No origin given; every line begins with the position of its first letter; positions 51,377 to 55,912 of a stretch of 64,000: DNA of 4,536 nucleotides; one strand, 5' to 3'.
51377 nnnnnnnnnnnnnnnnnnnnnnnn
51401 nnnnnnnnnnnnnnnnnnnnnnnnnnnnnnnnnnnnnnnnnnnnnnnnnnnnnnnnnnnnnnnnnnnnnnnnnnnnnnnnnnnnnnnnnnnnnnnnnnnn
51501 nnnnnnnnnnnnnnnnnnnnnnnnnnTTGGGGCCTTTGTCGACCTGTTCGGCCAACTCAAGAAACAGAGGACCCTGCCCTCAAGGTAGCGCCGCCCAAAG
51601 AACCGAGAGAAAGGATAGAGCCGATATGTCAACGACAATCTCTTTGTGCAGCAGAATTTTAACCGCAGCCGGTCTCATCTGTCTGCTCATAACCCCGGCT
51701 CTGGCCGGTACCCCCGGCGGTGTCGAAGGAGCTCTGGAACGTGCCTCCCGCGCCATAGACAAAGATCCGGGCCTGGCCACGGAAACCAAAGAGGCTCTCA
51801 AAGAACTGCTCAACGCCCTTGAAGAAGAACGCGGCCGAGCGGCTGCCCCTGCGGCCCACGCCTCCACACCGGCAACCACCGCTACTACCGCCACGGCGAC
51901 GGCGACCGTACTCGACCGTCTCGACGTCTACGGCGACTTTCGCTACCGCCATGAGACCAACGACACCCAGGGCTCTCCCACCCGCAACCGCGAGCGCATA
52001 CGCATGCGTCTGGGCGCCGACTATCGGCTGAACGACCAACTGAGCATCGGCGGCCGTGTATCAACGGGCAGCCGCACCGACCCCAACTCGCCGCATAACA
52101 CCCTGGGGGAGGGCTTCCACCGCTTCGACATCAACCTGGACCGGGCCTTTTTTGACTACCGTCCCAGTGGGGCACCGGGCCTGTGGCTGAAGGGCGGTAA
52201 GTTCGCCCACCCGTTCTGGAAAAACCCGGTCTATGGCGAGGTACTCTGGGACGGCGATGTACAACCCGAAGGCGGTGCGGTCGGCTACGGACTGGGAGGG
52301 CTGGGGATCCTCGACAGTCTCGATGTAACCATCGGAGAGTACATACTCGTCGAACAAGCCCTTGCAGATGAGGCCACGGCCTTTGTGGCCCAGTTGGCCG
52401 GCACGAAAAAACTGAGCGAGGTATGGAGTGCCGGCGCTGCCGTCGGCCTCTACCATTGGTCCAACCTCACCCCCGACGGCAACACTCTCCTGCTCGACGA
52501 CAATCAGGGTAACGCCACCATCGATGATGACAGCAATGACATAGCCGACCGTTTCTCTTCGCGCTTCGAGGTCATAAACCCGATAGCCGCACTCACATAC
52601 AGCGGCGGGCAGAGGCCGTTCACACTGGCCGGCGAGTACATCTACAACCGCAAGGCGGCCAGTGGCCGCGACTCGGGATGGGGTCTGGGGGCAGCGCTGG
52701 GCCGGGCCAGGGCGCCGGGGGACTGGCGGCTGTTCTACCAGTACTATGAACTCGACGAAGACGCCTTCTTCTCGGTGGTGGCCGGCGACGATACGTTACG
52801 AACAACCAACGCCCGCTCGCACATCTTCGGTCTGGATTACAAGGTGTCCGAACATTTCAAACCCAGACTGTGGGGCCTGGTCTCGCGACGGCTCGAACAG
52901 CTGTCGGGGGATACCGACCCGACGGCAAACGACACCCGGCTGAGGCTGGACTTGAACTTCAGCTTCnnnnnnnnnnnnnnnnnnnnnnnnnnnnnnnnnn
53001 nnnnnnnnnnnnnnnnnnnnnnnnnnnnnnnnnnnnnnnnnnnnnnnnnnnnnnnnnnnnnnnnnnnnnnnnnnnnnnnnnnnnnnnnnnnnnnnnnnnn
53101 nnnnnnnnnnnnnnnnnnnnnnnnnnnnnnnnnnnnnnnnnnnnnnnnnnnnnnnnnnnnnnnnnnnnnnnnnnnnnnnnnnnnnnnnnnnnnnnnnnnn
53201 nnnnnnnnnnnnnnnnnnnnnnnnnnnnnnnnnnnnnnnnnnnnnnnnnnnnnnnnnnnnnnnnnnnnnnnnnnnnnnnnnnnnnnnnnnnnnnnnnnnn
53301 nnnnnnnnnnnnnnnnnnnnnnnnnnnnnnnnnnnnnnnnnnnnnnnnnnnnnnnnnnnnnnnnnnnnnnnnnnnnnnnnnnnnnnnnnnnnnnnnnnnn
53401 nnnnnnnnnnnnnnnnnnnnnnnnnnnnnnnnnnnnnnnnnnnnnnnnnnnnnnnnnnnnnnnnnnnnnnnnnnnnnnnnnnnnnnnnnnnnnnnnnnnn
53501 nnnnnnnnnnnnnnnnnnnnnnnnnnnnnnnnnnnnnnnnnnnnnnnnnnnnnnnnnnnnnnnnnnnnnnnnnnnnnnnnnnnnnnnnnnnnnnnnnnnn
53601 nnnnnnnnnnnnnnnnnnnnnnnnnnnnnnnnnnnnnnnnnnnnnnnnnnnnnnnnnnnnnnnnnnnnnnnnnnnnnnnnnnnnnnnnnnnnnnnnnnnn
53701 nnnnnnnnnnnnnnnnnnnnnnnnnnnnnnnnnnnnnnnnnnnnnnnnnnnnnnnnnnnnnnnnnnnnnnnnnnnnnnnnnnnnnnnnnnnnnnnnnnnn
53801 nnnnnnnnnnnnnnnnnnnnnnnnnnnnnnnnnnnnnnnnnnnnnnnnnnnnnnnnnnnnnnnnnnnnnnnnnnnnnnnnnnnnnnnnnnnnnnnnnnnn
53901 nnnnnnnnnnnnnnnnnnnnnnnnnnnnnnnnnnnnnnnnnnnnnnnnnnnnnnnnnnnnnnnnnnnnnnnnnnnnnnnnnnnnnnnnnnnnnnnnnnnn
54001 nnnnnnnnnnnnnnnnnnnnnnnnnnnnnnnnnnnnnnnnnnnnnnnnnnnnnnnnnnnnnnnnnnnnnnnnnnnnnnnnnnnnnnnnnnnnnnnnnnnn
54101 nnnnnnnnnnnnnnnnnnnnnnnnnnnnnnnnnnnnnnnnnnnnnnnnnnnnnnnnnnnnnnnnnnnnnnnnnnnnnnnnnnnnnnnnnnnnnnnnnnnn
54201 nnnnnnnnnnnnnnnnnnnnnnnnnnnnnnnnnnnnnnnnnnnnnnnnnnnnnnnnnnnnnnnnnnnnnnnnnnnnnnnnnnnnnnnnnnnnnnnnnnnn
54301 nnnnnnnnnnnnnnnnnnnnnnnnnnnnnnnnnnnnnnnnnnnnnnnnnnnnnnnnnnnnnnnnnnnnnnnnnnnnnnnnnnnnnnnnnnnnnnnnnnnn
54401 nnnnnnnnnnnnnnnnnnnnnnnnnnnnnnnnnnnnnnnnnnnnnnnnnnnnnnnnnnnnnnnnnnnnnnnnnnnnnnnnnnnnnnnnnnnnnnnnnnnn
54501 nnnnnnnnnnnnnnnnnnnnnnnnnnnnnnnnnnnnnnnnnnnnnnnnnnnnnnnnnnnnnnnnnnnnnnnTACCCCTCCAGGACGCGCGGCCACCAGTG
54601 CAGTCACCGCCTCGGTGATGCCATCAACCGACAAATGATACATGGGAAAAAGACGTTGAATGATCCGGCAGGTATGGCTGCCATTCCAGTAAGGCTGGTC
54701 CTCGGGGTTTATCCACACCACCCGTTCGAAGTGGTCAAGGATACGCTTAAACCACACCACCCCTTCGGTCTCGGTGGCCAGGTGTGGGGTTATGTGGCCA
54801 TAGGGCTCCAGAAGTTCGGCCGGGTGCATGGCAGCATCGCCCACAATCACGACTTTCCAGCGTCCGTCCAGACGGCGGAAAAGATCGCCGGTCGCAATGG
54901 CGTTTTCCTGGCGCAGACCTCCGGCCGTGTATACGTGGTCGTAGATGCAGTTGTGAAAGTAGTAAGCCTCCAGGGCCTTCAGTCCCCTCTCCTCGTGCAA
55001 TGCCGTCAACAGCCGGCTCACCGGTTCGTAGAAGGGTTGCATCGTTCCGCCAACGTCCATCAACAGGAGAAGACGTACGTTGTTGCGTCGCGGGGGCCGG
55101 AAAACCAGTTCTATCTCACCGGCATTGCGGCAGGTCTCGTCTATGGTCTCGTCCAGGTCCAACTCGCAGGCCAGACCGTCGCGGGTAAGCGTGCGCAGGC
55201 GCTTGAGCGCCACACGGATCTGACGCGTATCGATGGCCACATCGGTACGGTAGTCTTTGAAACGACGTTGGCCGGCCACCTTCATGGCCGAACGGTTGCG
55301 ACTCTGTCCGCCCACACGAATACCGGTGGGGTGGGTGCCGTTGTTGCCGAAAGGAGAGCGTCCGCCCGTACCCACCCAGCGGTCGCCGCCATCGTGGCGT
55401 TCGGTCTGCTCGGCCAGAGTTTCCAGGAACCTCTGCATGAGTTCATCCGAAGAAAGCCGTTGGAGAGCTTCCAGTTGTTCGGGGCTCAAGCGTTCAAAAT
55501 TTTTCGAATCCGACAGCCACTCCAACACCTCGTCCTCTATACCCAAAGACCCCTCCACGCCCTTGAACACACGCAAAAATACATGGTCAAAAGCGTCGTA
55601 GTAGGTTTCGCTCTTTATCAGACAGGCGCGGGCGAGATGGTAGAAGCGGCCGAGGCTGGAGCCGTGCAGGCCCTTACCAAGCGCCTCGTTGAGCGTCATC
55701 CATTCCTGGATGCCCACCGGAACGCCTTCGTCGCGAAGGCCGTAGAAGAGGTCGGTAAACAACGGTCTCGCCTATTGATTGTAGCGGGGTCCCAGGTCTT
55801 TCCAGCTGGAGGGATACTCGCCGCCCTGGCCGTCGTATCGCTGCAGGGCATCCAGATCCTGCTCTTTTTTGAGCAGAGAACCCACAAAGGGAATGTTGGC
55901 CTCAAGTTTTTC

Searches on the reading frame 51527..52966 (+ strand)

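Call 55: search_protein_families(library=pfam, proteins=[window:51527-52966:+], max_evalue=0.0001)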
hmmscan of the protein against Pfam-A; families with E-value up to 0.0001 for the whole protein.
window:51527-52966:+ (480 aa): 1 family
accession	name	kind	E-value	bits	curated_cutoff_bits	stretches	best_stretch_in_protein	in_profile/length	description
PF16930.11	Porin_5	-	9.8e-22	77.6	22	1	152-253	158-257/535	Putative porin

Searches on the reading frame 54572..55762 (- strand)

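Call 55: search_protein_families(library=pfam, proteins=[window:54572-55762:-], max_evalue=0.0001)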
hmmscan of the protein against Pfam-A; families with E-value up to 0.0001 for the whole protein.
window:54572-55762:- (397 aa): 1 family
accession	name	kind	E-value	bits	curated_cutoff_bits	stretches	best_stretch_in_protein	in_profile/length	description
PF05762.20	VWA_CoxE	-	5.3e-09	36.3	26.4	1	179-271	5-98/222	VWA domain containing CoxE-like protein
